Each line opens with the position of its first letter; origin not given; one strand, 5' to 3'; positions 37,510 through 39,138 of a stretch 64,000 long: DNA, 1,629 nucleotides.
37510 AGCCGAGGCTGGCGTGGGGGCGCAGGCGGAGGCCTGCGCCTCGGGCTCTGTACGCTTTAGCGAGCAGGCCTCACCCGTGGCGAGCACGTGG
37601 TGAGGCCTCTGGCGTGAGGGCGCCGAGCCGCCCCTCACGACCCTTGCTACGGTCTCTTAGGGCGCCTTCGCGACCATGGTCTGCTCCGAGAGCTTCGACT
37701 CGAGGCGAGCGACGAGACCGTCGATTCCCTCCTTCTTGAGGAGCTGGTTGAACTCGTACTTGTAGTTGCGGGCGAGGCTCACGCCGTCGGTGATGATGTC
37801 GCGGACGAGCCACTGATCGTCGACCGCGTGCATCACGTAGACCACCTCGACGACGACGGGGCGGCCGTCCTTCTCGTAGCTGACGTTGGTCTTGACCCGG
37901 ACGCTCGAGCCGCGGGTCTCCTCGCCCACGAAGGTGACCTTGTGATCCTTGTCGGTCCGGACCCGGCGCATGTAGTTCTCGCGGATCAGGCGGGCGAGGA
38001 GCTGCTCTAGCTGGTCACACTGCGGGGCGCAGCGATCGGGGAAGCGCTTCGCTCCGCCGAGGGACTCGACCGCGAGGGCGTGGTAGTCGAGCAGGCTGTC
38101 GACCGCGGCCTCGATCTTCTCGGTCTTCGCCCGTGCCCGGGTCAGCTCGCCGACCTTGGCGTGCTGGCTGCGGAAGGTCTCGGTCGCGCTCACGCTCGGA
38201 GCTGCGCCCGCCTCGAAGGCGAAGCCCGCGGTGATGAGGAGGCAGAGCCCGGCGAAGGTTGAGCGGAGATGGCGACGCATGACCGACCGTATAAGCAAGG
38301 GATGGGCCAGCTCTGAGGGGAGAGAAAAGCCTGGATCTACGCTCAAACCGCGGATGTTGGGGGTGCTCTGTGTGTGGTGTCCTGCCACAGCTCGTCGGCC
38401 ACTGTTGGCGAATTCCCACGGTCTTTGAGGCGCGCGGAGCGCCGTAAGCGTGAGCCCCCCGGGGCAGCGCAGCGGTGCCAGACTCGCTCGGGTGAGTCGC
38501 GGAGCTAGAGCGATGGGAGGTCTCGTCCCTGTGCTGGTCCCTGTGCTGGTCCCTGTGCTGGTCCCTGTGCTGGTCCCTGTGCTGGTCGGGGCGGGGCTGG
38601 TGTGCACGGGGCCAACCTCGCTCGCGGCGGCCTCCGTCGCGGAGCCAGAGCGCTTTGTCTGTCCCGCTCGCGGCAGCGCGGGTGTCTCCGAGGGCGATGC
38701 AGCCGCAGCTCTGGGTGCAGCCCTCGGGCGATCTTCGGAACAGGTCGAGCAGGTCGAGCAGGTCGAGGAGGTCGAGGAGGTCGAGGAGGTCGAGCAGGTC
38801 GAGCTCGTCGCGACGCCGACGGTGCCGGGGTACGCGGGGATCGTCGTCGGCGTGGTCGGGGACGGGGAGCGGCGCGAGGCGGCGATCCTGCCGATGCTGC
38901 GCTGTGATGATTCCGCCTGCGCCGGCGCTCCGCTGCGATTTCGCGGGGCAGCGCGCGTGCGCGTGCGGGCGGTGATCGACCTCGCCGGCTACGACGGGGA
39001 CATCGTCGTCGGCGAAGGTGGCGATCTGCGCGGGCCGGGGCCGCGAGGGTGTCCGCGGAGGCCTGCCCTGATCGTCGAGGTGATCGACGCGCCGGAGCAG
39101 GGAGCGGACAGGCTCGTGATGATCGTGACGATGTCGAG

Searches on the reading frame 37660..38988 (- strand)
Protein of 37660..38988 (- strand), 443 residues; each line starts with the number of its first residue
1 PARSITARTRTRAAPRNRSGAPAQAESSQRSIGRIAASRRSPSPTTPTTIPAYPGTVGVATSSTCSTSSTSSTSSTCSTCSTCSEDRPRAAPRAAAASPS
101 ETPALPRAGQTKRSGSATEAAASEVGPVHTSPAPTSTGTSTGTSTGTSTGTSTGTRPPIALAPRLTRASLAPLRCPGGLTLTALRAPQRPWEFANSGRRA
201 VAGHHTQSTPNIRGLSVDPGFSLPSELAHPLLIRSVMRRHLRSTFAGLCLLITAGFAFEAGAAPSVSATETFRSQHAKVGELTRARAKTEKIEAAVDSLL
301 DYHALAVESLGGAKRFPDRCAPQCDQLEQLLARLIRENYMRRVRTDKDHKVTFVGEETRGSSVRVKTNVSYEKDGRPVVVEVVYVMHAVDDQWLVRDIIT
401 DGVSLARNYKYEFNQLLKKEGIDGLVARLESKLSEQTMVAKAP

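Call 68: search_protein_families(library=pfam, proteins=[window:37660-38988:-], max_evalue=0.0001)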
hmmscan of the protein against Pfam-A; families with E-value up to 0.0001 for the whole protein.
window:37660-38988:- (443 aa): 1 family
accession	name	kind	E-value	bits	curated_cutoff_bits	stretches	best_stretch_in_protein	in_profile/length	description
PF05494.18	MlaC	-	1.1e-23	84.3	26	1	284-430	21-165/166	MlaC protein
